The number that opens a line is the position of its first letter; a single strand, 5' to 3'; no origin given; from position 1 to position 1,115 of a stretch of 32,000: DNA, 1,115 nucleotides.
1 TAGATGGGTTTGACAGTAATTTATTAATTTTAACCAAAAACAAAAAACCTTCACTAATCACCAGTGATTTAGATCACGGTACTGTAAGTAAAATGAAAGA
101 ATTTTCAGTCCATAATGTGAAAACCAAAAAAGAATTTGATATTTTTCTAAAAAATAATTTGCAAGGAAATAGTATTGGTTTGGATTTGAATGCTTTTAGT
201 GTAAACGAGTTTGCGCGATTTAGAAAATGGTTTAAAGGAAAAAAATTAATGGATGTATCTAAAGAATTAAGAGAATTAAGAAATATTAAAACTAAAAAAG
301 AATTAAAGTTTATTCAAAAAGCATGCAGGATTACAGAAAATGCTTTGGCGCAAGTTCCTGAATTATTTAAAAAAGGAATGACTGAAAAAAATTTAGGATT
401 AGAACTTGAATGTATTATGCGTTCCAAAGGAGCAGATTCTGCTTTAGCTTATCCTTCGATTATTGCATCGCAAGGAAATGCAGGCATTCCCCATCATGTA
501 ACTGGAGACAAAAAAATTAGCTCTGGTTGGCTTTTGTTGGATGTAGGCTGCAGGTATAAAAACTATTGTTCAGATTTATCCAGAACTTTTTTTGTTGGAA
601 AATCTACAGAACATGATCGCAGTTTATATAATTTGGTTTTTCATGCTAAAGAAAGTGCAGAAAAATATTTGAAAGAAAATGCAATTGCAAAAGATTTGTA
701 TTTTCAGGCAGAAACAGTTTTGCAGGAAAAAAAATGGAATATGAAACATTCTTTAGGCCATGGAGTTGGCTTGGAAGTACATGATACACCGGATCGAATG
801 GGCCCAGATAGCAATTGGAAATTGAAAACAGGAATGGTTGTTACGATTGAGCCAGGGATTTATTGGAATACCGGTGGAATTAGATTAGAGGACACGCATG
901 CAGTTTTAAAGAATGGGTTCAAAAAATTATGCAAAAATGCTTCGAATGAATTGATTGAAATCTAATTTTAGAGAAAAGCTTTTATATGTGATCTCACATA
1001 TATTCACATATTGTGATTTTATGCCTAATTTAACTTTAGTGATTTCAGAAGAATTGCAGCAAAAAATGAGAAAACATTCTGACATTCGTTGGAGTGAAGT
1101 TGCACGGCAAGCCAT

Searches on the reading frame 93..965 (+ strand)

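Call 9: search_protein_families(library=pfam, proteins=[window:93-965:+])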
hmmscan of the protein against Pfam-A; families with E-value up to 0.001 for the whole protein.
window:93-965:+ (290 aa): 2 families
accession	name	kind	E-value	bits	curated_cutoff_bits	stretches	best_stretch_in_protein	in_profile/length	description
PF00557.29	Peptidase_M24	-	1.6e-54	185.3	23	1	74-271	3-206/208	Metallopeptidase family M24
PF01321.24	Creatinase_N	-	9.9e-05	23.3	22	1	6-65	68-128/128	Creatinase/Prolidase N-terminal domain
